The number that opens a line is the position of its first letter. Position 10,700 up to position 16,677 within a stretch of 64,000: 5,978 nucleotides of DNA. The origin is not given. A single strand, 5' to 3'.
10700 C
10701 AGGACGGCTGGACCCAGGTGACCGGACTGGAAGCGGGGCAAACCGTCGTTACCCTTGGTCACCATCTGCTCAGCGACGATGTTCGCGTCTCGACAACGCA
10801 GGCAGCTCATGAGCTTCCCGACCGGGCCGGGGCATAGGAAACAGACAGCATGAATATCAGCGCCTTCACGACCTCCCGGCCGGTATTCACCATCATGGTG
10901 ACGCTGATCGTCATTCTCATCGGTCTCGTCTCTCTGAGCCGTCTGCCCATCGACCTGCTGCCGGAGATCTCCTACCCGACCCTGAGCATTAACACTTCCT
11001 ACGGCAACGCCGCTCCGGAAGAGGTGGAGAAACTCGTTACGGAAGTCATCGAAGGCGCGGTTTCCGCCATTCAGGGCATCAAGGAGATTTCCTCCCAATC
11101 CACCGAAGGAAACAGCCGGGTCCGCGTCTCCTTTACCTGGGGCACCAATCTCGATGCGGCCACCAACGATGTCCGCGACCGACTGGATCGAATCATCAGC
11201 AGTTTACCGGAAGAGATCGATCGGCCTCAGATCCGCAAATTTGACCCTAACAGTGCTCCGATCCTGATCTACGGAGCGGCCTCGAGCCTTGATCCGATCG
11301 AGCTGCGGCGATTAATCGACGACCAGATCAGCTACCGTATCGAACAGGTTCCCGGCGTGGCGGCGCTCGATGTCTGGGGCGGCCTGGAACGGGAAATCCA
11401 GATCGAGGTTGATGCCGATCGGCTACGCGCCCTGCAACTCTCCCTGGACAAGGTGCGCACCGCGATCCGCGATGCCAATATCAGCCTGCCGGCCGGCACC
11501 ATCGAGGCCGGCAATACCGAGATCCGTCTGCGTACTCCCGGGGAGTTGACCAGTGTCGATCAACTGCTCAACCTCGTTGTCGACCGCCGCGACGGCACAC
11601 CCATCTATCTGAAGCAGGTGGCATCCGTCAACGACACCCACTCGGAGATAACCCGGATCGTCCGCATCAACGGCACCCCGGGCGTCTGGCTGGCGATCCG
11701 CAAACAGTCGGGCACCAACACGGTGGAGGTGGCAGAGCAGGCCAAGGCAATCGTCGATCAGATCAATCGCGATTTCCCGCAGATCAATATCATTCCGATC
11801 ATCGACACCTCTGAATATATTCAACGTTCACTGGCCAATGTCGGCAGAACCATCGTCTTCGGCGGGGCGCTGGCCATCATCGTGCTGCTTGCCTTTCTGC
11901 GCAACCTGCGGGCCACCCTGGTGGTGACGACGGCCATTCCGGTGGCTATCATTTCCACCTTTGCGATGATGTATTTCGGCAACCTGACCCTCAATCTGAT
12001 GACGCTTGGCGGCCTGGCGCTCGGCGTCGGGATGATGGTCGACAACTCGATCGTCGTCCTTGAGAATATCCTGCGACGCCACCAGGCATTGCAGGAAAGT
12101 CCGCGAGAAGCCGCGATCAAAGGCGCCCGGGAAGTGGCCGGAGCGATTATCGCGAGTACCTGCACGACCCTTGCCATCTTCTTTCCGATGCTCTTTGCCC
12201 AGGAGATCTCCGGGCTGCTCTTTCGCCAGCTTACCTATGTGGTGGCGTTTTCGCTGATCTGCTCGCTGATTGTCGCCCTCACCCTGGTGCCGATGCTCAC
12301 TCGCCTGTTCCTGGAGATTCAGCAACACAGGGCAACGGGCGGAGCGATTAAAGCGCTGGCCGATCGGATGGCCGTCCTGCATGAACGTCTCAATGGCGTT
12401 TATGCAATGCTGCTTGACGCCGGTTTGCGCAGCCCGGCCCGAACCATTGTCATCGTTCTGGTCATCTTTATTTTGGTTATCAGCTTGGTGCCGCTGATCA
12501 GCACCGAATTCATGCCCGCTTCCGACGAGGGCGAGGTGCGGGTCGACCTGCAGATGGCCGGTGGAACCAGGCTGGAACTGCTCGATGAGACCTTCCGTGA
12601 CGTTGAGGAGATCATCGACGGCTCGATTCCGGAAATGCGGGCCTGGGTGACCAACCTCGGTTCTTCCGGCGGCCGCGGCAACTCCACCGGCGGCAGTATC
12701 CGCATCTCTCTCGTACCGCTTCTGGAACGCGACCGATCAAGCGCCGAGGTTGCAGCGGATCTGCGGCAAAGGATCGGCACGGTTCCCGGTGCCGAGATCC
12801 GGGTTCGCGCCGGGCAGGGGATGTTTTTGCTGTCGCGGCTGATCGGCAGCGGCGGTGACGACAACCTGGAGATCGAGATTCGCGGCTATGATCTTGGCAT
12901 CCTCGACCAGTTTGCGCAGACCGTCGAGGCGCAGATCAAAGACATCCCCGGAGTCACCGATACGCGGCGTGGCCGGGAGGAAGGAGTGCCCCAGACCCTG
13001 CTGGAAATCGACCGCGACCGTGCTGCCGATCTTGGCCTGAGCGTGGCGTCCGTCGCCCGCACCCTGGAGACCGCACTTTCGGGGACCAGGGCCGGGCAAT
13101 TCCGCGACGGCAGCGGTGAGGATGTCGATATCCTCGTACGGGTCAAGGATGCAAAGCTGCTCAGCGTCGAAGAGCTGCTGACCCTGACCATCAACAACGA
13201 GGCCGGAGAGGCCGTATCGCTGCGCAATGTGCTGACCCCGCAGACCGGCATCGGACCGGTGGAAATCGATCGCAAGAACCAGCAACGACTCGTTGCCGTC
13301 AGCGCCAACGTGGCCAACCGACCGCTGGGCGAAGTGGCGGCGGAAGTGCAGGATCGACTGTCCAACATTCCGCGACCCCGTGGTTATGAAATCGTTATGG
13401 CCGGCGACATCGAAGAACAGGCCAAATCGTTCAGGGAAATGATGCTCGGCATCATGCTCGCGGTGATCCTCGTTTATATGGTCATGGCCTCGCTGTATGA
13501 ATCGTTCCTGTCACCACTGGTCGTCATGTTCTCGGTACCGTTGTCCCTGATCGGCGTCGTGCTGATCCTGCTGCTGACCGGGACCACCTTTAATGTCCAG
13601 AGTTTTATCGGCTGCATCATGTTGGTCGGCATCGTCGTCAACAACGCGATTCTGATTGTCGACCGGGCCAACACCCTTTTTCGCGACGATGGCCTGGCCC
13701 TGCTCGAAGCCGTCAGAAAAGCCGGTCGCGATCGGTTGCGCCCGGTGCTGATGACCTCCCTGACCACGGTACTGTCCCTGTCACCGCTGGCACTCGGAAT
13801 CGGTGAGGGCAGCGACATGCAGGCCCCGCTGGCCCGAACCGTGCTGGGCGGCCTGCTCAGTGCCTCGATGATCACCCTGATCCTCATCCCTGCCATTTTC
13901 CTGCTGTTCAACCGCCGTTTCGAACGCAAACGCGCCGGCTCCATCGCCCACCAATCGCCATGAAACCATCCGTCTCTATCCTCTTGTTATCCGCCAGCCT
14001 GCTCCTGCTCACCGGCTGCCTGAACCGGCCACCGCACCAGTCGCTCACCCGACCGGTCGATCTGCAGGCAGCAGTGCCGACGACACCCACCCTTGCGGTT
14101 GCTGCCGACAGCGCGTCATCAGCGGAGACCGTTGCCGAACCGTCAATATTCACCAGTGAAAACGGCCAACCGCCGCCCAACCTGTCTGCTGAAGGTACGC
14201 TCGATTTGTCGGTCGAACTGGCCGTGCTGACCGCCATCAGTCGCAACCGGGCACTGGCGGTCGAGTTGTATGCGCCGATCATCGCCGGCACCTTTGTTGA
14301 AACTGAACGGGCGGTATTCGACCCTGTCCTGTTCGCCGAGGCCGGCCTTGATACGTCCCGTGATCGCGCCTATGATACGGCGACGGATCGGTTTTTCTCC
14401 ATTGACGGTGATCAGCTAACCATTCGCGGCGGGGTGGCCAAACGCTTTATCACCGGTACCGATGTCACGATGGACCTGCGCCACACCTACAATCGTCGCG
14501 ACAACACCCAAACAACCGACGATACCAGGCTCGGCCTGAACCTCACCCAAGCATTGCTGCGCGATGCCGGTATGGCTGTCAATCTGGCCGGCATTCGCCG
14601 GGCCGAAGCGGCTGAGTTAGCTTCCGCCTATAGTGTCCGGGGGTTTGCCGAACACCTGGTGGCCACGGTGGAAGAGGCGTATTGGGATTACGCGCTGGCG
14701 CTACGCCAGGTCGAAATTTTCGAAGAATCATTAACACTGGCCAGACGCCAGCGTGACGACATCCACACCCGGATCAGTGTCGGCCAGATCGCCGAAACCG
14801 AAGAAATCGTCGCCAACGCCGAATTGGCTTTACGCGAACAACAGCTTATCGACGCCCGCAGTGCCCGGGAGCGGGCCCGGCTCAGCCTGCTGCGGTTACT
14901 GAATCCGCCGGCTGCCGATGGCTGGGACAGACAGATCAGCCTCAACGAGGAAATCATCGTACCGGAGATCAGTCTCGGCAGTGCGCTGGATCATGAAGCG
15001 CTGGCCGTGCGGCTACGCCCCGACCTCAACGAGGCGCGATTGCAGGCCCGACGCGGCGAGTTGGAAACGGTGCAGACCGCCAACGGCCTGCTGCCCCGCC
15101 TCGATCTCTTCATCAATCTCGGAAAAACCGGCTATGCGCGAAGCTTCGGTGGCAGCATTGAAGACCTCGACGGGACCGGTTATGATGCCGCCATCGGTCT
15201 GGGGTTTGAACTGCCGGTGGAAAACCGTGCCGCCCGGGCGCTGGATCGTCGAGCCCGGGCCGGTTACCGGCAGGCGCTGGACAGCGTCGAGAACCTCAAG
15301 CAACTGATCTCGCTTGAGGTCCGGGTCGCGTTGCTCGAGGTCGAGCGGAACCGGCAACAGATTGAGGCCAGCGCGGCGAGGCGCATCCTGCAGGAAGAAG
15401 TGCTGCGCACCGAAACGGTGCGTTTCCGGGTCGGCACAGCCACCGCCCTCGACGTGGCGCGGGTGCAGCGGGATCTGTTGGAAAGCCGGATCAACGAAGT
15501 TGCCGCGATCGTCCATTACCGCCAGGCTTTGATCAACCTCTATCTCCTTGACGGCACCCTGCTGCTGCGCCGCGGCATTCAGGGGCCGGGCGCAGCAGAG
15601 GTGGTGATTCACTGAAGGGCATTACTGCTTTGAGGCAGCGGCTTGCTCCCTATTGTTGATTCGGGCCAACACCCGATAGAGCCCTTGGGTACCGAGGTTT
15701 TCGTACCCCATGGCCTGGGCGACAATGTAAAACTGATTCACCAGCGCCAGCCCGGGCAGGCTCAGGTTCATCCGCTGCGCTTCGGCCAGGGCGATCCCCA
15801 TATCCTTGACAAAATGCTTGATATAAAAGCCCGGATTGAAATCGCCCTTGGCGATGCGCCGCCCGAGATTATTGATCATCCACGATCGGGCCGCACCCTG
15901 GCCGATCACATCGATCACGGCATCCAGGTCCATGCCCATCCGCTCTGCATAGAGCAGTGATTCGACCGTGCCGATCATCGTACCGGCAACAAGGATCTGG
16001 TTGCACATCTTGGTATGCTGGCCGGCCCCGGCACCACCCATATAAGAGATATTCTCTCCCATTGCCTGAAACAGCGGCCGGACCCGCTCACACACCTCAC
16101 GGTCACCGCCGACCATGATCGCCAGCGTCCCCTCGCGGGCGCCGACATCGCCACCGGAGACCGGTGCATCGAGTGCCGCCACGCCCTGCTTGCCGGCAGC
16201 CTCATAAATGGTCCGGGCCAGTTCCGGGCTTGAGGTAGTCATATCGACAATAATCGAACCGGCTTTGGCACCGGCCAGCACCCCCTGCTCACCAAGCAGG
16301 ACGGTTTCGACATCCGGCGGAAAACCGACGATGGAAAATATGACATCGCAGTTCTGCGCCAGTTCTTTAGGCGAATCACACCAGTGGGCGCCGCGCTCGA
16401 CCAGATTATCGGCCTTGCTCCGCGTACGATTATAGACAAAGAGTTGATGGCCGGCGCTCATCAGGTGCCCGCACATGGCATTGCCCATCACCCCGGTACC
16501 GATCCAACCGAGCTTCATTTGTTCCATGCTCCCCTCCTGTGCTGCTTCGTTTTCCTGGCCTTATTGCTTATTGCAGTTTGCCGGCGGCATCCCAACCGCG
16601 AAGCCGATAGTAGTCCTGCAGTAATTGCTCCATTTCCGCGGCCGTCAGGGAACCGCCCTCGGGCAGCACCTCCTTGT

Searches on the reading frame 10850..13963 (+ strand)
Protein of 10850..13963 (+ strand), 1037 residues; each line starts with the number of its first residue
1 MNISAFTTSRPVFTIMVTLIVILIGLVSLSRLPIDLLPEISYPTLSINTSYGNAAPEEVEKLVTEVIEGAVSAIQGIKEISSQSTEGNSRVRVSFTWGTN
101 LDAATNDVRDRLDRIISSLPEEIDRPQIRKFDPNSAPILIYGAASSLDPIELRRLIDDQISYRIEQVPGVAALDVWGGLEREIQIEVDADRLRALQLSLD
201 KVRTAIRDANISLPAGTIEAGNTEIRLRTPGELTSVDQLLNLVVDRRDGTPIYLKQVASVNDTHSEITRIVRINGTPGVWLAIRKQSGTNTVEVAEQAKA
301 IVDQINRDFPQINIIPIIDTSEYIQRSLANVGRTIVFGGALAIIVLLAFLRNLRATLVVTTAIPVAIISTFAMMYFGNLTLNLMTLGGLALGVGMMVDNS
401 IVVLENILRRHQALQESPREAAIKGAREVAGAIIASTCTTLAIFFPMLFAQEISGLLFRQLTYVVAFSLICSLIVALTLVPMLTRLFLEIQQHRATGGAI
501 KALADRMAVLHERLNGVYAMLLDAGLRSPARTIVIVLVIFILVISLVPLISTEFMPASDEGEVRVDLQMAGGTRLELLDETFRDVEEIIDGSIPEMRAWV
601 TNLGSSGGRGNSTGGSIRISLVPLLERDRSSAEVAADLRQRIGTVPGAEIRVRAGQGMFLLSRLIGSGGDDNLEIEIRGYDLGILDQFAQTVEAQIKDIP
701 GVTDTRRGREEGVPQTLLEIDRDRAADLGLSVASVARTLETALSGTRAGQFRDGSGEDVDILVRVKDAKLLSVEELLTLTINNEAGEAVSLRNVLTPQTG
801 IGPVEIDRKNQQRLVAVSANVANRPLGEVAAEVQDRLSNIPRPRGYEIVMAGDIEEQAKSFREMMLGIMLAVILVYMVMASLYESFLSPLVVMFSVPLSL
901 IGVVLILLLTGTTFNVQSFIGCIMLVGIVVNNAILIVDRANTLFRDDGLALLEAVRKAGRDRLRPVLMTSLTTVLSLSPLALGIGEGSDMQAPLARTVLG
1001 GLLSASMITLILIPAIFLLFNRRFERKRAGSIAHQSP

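Call 12: search_protein_families(library=ncbifam, proteins=[window:10850-13963:+], max_evalue=1e-10)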
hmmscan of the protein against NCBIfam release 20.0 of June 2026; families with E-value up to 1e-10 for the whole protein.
window:10850-13963:+ (1037 aa): 13 families
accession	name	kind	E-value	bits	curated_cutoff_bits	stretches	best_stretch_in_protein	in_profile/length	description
NF033617.1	RND_permease_2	subfamily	5.5e-225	749.6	1250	1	7-1022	4-1009/1009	multidrug efflux RND transporter permease subunit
NF000282.2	RND_permease_1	subfamily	7.6e-172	573.7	1250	1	5-1021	2-1028/1029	multidrug efflux RND transporter permease subunit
TIGR00915.1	2A0602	subfamily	3.5e-160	535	940.35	1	4-1029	2-1037/1050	efflux RND transporter permease subunit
TIGR00914.1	2A0601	subfamily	8.3e-145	484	701.45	1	12-1029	14-1044/1051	CusA/CzcA family heavy metal efflux RND transporter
NF007905.0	PRK10614.1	equivalog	8.4e-144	480.6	1774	1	2-1028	2-1016/1025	multidrug efflux RND transporter permease subunit MdtC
NF007798.0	PRK10503.1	equivalog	1.5e-140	469.8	1584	1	9-1028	18-1030/1040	MdtB/MuxB family multidrug efflux RND transporter permease subunit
NF007131.0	PRK09577.1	equivalog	1.4e-124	417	1768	1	5-1029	3-1031/1045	multidrug efflux RND transporter permease subunit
NF007133.0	PRK09579.1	equivalog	9.8e-113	377.6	1763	1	6-1029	6-1011/1017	multidrug efflux RND transporter permease subunit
NF007842.1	PRK10555.1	equivalog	2.7e-111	373.1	1854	1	5-1028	3-1034/1036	multidrug efflux RND transporter permease AcrD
NF011706.2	PRK15127.1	equivalog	2.2e-105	353.6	2150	1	5-1029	3-1038/1049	multidrug efflux RND transporter permease subunit AcrB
NF000037.1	RND_perm_OqxB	exception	2.4e-93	313.7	2200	1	1-1027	1-1041/1050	multidrug efflux RND transporter permease subunit OqxB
TIGR00921.1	2A067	subfamily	6.6e-14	50.9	351.9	0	822-1022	148-348/733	hydrophobe/amphiphile efflux-3 (HAE3) family transporter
TIGR00916.1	2A0604s01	subfamily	1.2e-12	47.9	148.6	0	860-1003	86-228/231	SecD/SecF family protein translocase subunit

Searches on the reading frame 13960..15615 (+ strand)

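Call 12: search_protein_families(library=ncbifam, proteins=[window:13960-15615:+], max_evalue=1e-10)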
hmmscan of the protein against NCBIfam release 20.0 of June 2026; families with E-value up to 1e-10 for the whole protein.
window:13960-15615:+ (551 aa): 1 family
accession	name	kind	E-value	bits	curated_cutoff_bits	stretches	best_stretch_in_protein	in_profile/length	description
TIGR01844.1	type_I_sec_TolC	subfamily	1e-21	77.5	225.15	1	175-535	50-401/414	TolC family outer membrane protein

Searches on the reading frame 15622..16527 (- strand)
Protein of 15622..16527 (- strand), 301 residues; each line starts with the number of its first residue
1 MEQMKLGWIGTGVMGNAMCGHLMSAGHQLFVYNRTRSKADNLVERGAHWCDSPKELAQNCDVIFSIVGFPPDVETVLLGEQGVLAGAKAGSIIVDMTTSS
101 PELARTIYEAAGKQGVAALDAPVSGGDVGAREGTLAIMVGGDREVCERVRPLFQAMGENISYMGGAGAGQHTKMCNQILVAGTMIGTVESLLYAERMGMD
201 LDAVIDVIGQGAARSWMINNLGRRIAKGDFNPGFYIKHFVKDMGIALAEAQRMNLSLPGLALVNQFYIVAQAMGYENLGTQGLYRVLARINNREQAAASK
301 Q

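Call 6: search_protein_families(library=pfam, proteins=[window:15622-16527:-])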
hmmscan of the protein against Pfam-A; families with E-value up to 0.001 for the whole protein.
window:15622-16527:- (301 aa): 5 families
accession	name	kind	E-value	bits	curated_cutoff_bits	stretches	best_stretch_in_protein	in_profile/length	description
PF03446.21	NAD_binding_2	-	6.2e-56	189.3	21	1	5-164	1-161/161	NAD binding domain of 6-phosphogluconate dehydrogenase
PF14833.11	NAD_binding_11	-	6.1e-37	127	30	1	167-287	1-122/122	NAD-binding of NADP-dependent 3-hydroxyisobutyrate dehydrogenase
PF03807.23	F420_oxidored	-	1.7e-08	35.4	21.6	1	5-97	1-92/94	NADP oxidoreductase coenzyme F420-dependent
PF02826.25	2-Hacid_dh_C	-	9.8e-07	28.7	25.1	1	2-96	35-126/178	D-isomer specific 2-hydroxyacid dehydrogenase, NAD binding domain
PF01488.26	Shikimate_DH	-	1.8e-06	28.5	24.3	1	3-68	12-84/138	Shikimate / quinate 5-dehydrogenase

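Call 12: search_protein_families(library=ncbifam, proteins=[window:15622-16527:-], max_evalue=1e-10)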
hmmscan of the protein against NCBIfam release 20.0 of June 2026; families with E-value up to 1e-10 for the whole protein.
window:15622-16527:- (301 aa): 10 families
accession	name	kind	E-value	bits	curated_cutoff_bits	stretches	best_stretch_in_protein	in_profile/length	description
TIGR01505.1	tartro_sem_red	equivalog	1.9e-77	260.4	340.75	1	5-293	1-289/291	2-hydroxy-3-oxopropionate reductase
NF008592.0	PRK11559.1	equivalog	3.9e-69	233.2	397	1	3-279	2-278/296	2-hydroxy-3-oxopropionate reductase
NF011633.0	PRK15059.1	equivalog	1e-63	215.2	451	1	4-293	1-289/292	2-hydroxy-3-oxopropionate reductase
TIGR01692.1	HIBADH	equivalog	1.7e-58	198.3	291.6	1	8-280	1-280/288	3-hydroxyisobutyrate dehydrogenase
NF043037.1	ThreonDh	equivalog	8.2e-55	186.3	350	1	3-284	2-284/297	L-threonate dehydrogenase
NF012005.0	PRK15461.1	equivalog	4e-43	147.7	348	1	5-275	3-274/298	sulfolactaldehyde 3-reductase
NF007161.0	PRK09599.1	subfamily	5.4e-24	85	271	1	4-222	1-226/302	NADP-dependent phosphogluconate dehydrogenase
TIGR00872.1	gnd_rel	equivalog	6.5e-23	81.4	297.2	1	4-225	1-226/299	phosphogluconate dehydrogenase (NAD(+)-dependent, decarboxylating)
TIGR00873.1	gnd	equivalog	8.8e-15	54.4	426.7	1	6-184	2-190/467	decarboxylating NADP(+)-dependent phosphogluconate dehydrogenase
NF006765.0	PRK09287.1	equivalog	2.2e-14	53.2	413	1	2-177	2-187/476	NADP-dependent phosphogluconate dehydrogenase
